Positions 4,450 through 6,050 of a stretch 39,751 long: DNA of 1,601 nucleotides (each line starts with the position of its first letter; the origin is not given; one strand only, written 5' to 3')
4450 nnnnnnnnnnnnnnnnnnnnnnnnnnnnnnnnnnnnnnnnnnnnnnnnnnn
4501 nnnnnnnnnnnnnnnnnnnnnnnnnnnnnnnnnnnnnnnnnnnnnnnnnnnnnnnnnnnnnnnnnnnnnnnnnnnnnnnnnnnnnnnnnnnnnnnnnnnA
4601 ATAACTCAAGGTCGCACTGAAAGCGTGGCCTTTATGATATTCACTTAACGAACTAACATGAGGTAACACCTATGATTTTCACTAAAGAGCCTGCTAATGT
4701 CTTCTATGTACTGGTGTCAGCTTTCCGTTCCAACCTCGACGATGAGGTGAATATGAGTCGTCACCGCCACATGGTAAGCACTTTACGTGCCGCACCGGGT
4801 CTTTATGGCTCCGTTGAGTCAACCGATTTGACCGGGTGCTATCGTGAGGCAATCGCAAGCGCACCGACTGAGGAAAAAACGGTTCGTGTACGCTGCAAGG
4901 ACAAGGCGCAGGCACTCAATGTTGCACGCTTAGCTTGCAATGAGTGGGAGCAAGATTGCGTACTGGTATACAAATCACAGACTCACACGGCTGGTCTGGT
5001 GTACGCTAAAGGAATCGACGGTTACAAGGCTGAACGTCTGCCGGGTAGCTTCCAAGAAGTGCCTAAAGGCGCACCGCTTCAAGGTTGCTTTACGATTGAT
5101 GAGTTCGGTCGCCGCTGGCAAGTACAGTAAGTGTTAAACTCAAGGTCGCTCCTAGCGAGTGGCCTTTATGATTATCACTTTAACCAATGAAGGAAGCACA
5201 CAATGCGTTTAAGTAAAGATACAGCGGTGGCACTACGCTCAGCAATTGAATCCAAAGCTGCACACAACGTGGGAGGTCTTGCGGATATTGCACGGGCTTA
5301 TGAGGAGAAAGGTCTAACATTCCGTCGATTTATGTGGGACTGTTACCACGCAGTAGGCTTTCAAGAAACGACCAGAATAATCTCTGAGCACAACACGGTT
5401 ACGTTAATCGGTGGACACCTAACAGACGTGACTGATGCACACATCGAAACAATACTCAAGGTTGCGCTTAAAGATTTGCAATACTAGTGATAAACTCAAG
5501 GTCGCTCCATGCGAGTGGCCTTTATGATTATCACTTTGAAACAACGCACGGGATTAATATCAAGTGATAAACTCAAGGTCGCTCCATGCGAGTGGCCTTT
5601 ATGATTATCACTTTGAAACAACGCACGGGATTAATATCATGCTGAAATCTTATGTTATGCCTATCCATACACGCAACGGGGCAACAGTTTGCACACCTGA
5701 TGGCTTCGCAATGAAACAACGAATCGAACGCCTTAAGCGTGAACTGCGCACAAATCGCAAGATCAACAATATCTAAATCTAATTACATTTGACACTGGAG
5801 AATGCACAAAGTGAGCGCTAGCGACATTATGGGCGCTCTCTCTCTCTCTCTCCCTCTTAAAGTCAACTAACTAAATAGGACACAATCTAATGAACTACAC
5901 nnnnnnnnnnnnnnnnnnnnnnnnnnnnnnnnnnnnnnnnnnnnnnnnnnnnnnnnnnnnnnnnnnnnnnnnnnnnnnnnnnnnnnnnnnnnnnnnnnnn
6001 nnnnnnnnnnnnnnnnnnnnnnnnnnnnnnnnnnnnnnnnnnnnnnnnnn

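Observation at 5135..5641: Unknown early gene bracketed by three RNase III-type hairpins, two of them a perfect 77-bp tandem duplication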

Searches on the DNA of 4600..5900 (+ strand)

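Call 5: search_dna_similar(query=window:4600-5900:+, collection=phages, mode=near, max_rows=40)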
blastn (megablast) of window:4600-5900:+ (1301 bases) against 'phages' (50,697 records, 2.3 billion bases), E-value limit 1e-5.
Records with a match: 210; places in all: 230; records where one place covers at least 80% of the query: 0.
Best place of each record, by identity: 95-99% 44; 90-95% 102; 80-90% 61; 60-80% 3.
By first word of the organism name: Escherichia 76; Klebsiella 41; Yersinia 16; Salmonella 15; Shigella 12; Enterobacteria 12; Serratia 9; Citrobacter 6; Teseptimavirus 6; Pantoea 3; and 8 more.
By host as written in the record: Escherichia coli 31; - 28; Klebsiella pneumoniae 25; Escherichia coli rfaC 14; Shigella sp. 9; Yersinia enterocolitica 6; Serratia marcescens 4; Citrobacter freundii CF5 4; and 55 more.
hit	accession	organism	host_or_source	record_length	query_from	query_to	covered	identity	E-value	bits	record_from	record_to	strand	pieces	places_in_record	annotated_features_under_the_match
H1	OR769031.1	Escherichia phage Carena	Escherichia coli HER 1036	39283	1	1301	77%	97.4%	0e+0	1709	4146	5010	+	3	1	SAM-dependent methyltransferase | hypothetical protein | serine-threonine kinase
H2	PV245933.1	Escherichia phage nasanit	Escherichia coli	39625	1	1301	77%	96.3%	0e+0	1642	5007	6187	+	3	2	SAM-dependent methyltransferase | hypothetical protein (x3) | serine-threonine kinase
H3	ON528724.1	Shigella phage ESh12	Shigella sp.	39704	1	1014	76%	90.0%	0e+0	1306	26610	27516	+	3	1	S-adenosyl-L-methionine hydrolase | hypothetical protein (x2)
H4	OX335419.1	Klebsiella phage mtp14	Sewage and Seine river water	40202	1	1014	75%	88.6%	0e+0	1190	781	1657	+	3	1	record has no annotation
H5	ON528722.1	Shigella phage ESh9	Shigella sp.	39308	1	930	71%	92.4%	0e+0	1325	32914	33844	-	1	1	S-adenosyl-L-methionine hydrolase | hypothetical protein (x2)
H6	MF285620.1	Serratia phage 2050H2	Serratia marcescens wk2050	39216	1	931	72%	92.2%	0e+0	1317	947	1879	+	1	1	S-adenosyl-L-methionine hydrolase | hypothetical protein (x2)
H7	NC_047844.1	Serratia phage 2050H2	Serratia marcescens wk2050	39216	1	931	72%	92.2%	0e+0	1317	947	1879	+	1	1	SAM-dependent methyltransferase | hypothetical protein (x2)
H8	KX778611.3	Serratia phage SM9-3Y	Serratia marcescens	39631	1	931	72%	92.1%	0e+0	1310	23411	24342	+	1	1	s-adenosyl-l-methionine hydrolase | hypothetical protein (x2)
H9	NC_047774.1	Serratia phage SM9-3Y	Serratia marcescens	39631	1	931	72%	92.1%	0e+0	1310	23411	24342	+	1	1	SAM-dependent methyltransferase | hypothetical protein (x2)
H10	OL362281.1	Klebsiella phage 6996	Klebsiella pneumoniae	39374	1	931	72%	91.9%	0e+0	1301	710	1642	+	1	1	S-adenosyl-L-methionine hydrolase | hypothetical protein (x2)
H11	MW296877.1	Klebsiella phage Kpn-11mx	Klebsiella pneumoniae Nox11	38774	1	930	71%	91.9%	0e+0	1299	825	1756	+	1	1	S-adenosyl-L-methionine hydrolase | hypothetical protein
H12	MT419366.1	Serratia phage SALSA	Serratia marcescens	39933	1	931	72%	89.1%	0e+0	1157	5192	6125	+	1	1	S-adenosyl-L-methionine hydrolase | hypothetical protein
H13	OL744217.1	Pantoea phage vB_PdeP_F5M1C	Pantoea deleyi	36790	1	905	70%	88.7%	0e+0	1101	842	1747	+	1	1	hypothetical protein (x2) | S-adenosyl-L-methionine hydrolase (x2)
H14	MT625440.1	Enterobacter phage PZJ0206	Enterobacter cloacae ZJ0206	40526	24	1301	70%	85.3%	1e-102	981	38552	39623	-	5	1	S-adenosyl-L-methionine hydrolase | hypothetical protein | serine/threonine kinase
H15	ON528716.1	Shigella phage ESh2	Shigella sp.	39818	1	1177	64%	92.9%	0e+0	1214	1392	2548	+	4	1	none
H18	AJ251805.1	Yersinia phage phiYeO3-12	Yersinia enterocolitica serotype O:3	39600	1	1014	53%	98.0%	0e+0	1188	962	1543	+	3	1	0.3: S-adenosyl-L-methionine hydrolase | putative RNase III site R0.45 | putative RNase III site R0.3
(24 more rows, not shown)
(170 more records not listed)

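Call 9: get_annotated_region(hit=H1, flank=1500)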
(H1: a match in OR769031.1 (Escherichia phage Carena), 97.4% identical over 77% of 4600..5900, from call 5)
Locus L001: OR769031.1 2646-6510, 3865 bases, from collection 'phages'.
description: Escherichia phage Carena, complete genome.
organism: Escherichia phage Carena (NCBI taxid 3093946)
taxonomy: Viruses; Duplodnaviria; Heunggongvirae; Uroviricota; Caudoviricetes; Autographiviridae; Studiervirinae; Berlinvirus
host: Escherichia coli HER 1036; source: -; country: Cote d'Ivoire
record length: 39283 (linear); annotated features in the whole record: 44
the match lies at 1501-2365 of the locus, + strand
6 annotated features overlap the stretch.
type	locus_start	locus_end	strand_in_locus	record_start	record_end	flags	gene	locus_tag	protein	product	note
CDS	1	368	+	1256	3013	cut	-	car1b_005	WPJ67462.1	terminase large subunit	-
CDS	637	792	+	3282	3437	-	-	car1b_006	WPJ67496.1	hypothetical protein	-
CDS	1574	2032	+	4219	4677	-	-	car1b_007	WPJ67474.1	SAM-dependent methyltransferase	-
CDS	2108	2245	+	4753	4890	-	-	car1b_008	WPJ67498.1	hypothetical protein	-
CDS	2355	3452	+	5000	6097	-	-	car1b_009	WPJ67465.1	serine-threonine kinase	-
CDS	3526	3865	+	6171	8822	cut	-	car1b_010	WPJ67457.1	RNA polymerase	-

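Call 10: get_annotated_region(hit=H2, flank=1500)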
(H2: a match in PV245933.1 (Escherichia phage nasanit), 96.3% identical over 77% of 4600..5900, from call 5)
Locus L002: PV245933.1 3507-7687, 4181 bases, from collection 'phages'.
description: Escherichia phage nasanit, complete genome.
organism: Escherichia phage nasanit (NCBI taxid 3411980)
taxonomy: Viruses; Duplodnaviria; Heunggongvirae; Uroviricota; Caudoviricetes; Autographivirales; Autotranscriptaviridae; Studiervirinae; Berlinvirus
host: Escherichia coli; source: drainage water; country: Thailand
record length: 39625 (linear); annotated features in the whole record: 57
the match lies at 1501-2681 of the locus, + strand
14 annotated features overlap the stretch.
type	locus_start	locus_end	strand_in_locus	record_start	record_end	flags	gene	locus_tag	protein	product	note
CDS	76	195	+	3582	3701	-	-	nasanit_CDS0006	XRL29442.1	hypothetical protein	-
CDS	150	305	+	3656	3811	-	-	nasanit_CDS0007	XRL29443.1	hypothetical protein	-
CDS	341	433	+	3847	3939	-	-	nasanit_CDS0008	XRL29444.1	hypothetical protein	-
CDS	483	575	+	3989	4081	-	-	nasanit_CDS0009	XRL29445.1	hypothetical protein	-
CDS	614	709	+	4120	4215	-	-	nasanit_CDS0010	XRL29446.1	hypothetical protein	-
CDS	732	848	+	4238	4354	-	-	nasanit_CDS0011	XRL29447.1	hypothetical protein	-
CDS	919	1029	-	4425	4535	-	-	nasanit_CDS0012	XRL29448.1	hypothetical protein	-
CDS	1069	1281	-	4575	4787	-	-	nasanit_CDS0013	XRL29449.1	hypothetical protein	-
CDS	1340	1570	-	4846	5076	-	-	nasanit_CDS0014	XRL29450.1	hypothetical protein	-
CDS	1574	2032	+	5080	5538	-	-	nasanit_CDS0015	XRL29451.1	SAM-dependent methyltransferase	-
CDS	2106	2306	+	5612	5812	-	-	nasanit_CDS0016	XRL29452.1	hypothetical protein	-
CDS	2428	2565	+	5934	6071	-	-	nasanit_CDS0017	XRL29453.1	hypothetical protein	-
CDS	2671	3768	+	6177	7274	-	-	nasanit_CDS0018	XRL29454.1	serine-threonine kinase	-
CDS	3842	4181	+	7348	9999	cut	-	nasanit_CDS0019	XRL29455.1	RNA polymerase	-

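Call 11: get_annotated_region(hit=H5, flank=1500)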
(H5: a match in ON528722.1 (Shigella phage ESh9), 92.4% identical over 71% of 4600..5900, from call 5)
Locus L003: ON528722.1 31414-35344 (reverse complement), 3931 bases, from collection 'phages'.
description: UNVERIFIED: Shigella phage ESh9, complete genome.
organism: Shigella phage ESh9 (NCBI taxid 2950787)
taxonomy: Viruses; Duplodnaviria; Heunggongvirae; Uroviricota; Caudoviricetes; Autographiviridae; Studiervirinae; Teetrevirus
host: Shigella sp.; source: -; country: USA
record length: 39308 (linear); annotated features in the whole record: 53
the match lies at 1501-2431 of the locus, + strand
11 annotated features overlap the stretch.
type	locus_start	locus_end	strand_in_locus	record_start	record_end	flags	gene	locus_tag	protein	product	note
CDS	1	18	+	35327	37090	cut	-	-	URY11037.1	terminase small subunit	rasttk_feature_annotation_tool=annotate_proteins_km er_v2; rasttk_feature_creation_tool=/opt/patric-common/ ...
CDS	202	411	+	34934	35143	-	-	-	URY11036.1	hypothetical protein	rasttk_feature_annotation_tool=annotate_proteins_km er_v2; rasttk_feature_creation_tool=/opt/patric-common/ ...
CDS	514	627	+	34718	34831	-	-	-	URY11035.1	hypothetical protein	rasttk_feature_annotation_tool=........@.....; rasttk_feature_creation_tool=/opt/patric-common/ runtime/bin/phanotate ...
CDS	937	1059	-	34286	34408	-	-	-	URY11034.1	hypothetical protein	rasttk_feature_annotation_tool=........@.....; rasttk_feature_creation_tool=/opt/patric-common/ runtime/bin/phanotate ...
CDS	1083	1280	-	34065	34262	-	-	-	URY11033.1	hypothetical protein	rasttk_feature_annotation_tool=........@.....; rasttk_feature_creation_tool=/opt/patric-common/ runtime/bin/phanotate ...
CDS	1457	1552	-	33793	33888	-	-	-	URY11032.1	hypothetical protein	rasttk_feature_annotation_tool=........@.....; rasttk_feature_creation_tool=/opt/patric-common/ runtime/bin/phanotate ...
CDS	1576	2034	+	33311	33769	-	-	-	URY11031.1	S-adenosyl-L-methionine hydrolase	rasttk_feature_annotation_tool=annotate_proteins_km er_v2; rasttk_feature_creation_tool=/opt/patric-common/ ...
CDS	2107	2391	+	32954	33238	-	-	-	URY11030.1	hypothetical protein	rasttk_feature_annotation_tool=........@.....; rasttk_feature_creation_tool=/opt/patric-common/ runtime/bin/phanotate ...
CDS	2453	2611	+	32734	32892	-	-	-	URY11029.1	hypothetical protein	rasttk_feature_annotation_tool=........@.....; rasttk_feature_creation_tool=/opt/patric-common/ runtime/bin/phanotate ...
CDS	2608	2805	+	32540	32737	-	-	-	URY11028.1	hypothetical protein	rasttk_feature_annotation_tool=annotate_proteins_km er_v2; rasttk_feature_creation_tool=/opt/patric-common/ ...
CDS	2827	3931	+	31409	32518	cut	-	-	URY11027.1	serine/threonine kinase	rasttk_feature_annotation_tool=annotate_proteins_km er_v2; rasttk_feature_creation_tool=/opt/patric-common/ ...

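Call 12: get_annotated_region(hit=H18, flank=1500)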
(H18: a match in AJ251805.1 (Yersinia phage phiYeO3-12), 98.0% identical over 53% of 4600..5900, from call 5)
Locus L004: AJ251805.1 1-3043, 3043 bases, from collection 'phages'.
description: Bacteriophage phiYeO3-12 complete genome.
organism: Yersinia phage phiYeO3-12 (NCBI taxid 110457)
taxonomy: Viruses; Duplodnaviria; Heunggongvirae; Uroviricota; Caudoviricetes; Autographiviridae; Studiervirinae; Teetrevirus; Teetrevirus YeO312
host: Yersinia enterocolitica serotype O:3; source: -; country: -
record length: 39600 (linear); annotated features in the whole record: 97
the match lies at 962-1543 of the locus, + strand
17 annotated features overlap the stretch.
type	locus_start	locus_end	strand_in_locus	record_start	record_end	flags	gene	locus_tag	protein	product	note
repeat_region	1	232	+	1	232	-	-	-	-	-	redundant repeat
regulatory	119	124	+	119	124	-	-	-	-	minus_10_signal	putative host promoter A0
regulatory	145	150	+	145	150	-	-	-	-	minus_35_signal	putative host promoter A0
regulatory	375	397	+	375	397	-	-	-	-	promoter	phiYeO3-12 promoter phiOL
regulatory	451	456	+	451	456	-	-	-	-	minus_35_signal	putative host promoter A1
regulatory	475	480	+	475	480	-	-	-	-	minus_10_signal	putative host promoter A1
regulatory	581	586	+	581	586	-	-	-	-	minus_35_signal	putative host promoter A2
regulatory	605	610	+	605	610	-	-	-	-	minus_10_signal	putative host promoter A2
regulatory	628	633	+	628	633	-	-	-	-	minus_35_signal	putative host promoter A3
regulatory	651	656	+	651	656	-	-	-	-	minus_10_signal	putative host promoter A3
stem_loop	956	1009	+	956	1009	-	-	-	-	-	putative RNase III site R0.3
CDS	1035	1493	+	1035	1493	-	0.3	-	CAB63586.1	S-adenosyl-L-methionine hydrolase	-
stem_loop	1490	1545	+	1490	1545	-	-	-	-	-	putative RNase III site R0.45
CDS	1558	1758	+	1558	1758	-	0.45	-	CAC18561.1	putative 0.45 protein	-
CDS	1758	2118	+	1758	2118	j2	0.6B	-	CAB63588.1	putative 0.6B protein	putative +1 frameshift afford gp0.6B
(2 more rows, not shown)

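Call 16: search_dna_similar(query=window:5440-5700:+, collection=phages, mode=near, max_rows=30)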
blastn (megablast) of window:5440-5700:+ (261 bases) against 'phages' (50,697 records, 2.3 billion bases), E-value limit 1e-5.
Records with a match: 35; places in all: 37; records where one place covers at least 80% of the query: 6.
Best place of each record, by identity: >=99% 5; 95-99% 21; 90-95% 6; 80-90% 3.
By first word of the organism name: Klebsiella 10; Escherichia 8; Yersinia 6; Salmonella 4; Enterobacter 2; Serratia 2; Shigella 2; Enterococcus 1.
By host as written in the record: Yersinia enterocolitica 4; Escherichia coli 4; Klebsiella pneumoniae 4; - 3; Escherichia coli str. K-12 substr. MG1655 2; Shigella sp. 2; Salmonella enterica serovar Typhimurium strain ATCC 13311 DMST 562 2; Salmonella enterica serovar Agona strain CBn15 2; and 11 more.
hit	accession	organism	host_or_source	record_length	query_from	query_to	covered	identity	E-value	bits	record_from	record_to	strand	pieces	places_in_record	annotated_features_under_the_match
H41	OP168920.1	Yersinia phage vB_YenP_WX1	Yersinia enterocolitica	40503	1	261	100%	91.7%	6e-45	363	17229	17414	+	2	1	endonuclease VII | hypothetical protein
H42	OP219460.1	Yersinia phage vB_YenP_WX2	Yersinia enterocolitica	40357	1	261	100%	91.7%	6e-45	363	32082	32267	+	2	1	hypothetical protein (x2)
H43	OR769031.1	Escherichia phage Carena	Escherichia coli HER 1036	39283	47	261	82%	96.8%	6e-60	361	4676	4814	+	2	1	hypothetical protein | SAM-dependent methyltransferase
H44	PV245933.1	Escherichia phage nasanit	Escherichia coli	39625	44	261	84%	92.3%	2e-44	309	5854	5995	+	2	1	hypothetical protein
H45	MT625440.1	Enterobacter phage PZJ0206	Enterobacter cloacae ZJ0206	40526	47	261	82%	93.6%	1e-47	321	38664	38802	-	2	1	hypothetical protein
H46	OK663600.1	Enterobacter phage vB_SEqdws-315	Salmonella sp. CMCC50115; Escherichia ...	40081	47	261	82%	91.3%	3e-43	295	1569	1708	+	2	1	hypothetical protein | S-adenosyl-L-methionine hydrolase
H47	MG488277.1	Escherichia phage EG1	Escherichia coli str. K-12 substr. ...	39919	1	134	51%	89.6%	2e-39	167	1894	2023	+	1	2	hypothetical protein (x2)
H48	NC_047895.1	Escherichia phage EG1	Escherichia coli str. K-12 substr. ...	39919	1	134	51%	89.6%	2e-39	167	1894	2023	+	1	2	hypothetical protein (x2)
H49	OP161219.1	Yersinia phage vB_YenP_WW2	Yersinia enterocolitica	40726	1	134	51%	88.2%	5e-36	156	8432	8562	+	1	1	hypothetical protein (x2)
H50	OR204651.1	Escherichia phage pO103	Escherichia coli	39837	47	175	40%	100.0%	8e-19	196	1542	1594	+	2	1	S-adenosyl-L-methionine hydrolase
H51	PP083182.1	Escherichia phage P151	Escherichia coli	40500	47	175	40%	100.0%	8e-19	196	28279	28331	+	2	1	none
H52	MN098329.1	Serratia phage Pila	Serratia marcescens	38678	48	175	40%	99.1%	1e-17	191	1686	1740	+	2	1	none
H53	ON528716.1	Shigella phage ESh2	Shigella sp.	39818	47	175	42%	95.4%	5e-16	176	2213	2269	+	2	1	none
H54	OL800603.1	Salmonella phage vB_STy-RN5i1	Salmonella enterica serovar Typhimurium ...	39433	47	175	40%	100.0%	3e-18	194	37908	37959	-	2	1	hypothetical protein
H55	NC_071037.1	Salmonella phage vB_STy-RN5i1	Salmonella enterica serovar Typhimurium ...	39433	47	175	40%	100.0%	3e-18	194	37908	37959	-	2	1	hypothetical protein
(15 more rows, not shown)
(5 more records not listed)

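Call 19: get_annotated_region(hit=H41, flank=1500)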
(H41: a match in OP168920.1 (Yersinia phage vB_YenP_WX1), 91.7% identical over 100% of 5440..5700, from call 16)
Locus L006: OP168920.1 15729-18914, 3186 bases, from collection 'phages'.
description: Yersinia phage vB_YenP_WX1, complete genome.
organism: Yersinia phage vB_YenP_WX1 (NCBI taxid 2972471)
taxonomy: Viruses; Duplodnaviria; Heunggongvirae; Uroviricota; Caudoviricetes
host: Yersinia enterocolitica; source: -; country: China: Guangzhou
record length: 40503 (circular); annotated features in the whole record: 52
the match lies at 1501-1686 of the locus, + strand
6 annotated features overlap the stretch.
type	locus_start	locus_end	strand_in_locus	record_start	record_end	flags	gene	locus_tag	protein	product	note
CDS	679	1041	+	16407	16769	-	-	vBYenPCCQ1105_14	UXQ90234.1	protein Ocr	SEED:fig|vB_YenP_CCQ1105.peg.14; protein Ocr (Gp0.3), restriction-modification evasion, mimics B-form DNA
CDS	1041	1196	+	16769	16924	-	-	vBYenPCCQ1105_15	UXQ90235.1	hypothetical protein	SEED:fig|vB_YenP_CCQ1105.peg.15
CDS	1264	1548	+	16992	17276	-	-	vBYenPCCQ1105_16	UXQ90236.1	hypothetical protein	SEED:fig|vB_YenP_CCQ1105.peg.16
CDS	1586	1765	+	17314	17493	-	-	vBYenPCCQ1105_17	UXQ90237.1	endonuclease VII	SEED:fig|vB_YenP_CCQ1105.peg.17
CDS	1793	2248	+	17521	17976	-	-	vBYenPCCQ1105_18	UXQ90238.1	endonuclease VII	SEED:fig|vB_YenP_CCQ1105.peg.18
CDS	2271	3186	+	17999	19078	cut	-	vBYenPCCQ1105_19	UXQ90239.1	DNA-directed RNA polymerase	SEED:fig|vB_YenP_CCQ1105.peg.19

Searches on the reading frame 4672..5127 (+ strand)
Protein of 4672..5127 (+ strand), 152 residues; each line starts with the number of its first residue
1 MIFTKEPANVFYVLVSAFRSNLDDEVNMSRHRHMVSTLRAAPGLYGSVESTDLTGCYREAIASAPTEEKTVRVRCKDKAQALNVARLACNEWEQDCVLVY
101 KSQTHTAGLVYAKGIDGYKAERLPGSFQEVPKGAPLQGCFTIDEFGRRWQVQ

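Call 7: search_protein_families(library=pfam, proteins=[window:4672-5127:+], max_evalue=1)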
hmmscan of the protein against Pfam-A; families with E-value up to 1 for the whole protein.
window:4672-5127:+ (152 aa): 2 families
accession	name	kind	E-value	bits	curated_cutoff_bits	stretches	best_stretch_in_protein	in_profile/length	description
PF23780.1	S-AdoMet_lyase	-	2.5e-42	144.4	28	1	13-151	1-132/133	S-Adenosylmethionine lyase family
PF04005.17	Hus1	-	0.26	10.8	27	1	61-91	227-257/288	Hus1-like protein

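Call 8: search_protein_families(library=phrogs, proteins=[window:4672-5127:+], max_evalue=0.01)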
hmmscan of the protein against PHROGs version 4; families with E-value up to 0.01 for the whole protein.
window:4672-5127:+ (152 aa): 1 family
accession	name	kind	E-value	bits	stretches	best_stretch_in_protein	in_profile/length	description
phrog_2226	-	other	1.8e-54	184.3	1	6-152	1-142/142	SAM-dependent methyltransferase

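Call 81: find_encoding_contigs(protein=window:4672-5127:+, flank=2500, max_places=10)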
Protein window:4672-5127:+ (152 aa): 24 contigs read that carry it; 10 places shown.
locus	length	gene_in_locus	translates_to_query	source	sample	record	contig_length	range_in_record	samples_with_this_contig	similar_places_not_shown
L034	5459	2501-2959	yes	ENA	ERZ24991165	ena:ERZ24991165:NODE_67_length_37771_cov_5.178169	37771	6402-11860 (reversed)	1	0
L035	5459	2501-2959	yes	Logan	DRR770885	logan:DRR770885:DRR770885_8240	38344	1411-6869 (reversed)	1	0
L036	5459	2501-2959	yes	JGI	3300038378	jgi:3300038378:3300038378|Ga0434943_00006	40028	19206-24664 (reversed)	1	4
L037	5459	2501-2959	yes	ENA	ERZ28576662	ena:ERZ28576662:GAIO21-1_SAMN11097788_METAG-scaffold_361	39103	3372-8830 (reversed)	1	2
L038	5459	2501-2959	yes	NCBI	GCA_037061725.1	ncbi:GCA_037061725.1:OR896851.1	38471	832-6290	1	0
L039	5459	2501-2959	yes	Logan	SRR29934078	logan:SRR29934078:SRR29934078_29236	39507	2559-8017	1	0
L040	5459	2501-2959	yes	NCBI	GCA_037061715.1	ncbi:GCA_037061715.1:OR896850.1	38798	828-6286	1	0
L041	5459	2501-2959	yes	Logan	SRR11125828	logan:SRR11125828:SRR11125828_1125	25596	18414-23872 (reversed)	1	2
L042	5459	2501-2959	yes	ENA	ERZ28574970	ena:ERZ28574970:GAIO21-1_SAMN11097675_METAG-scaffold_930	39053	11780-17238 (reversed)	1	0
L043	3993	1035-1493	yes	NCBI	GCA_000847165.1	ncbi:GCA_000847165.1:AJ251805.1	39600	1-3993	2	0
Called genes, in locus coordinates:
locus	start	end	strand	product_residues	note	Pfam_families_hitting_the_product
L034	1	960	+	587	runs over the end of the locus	PF03237:Terminase_6N (faint), PF22530:Terminase-T7_RNaseH-like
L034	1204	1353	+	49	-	-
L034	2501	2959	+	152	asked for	PF23780:S-AdoMet_lyase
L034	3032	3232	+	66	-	-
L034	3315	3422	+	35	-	-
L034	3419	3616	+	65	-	-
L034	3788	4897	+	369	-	PF27024:Phage_T7_kinase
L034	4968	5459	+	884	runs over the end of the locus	PF14700:RPOL_N, PF00940:RNA_pol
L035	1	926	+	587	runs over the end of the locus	PF03237:Terminase_6N (faint), PF22530:Terminase-T7_RNaseH-like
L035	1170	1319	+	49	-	-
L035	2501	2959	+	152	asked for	PF23780:S-AdoMet_lyase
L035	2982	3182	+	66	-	-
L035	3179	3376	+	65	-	-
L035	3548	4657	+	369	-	PF27024:Phage_T7_kinase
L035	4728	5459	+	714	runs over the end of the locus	?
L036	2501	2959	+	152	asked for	PF23780:S-AdoMet_lyase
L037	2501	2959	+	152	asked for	PF23780:S-AdoMet_lyase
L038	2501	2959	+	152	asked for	PF23780:S-AdoMet_lyase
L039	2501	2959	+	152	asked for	PF23780:S-AdoMet_lyase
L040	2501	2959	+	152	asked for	PF23780:S-AdoMet_lyase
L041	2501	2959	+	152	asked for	PF23780:S-AdoMet_lyase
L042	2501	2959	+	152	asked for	PF23780:S-AdoMet_lyase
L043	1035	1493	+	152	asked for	PF23780:S-AdoMet_lyase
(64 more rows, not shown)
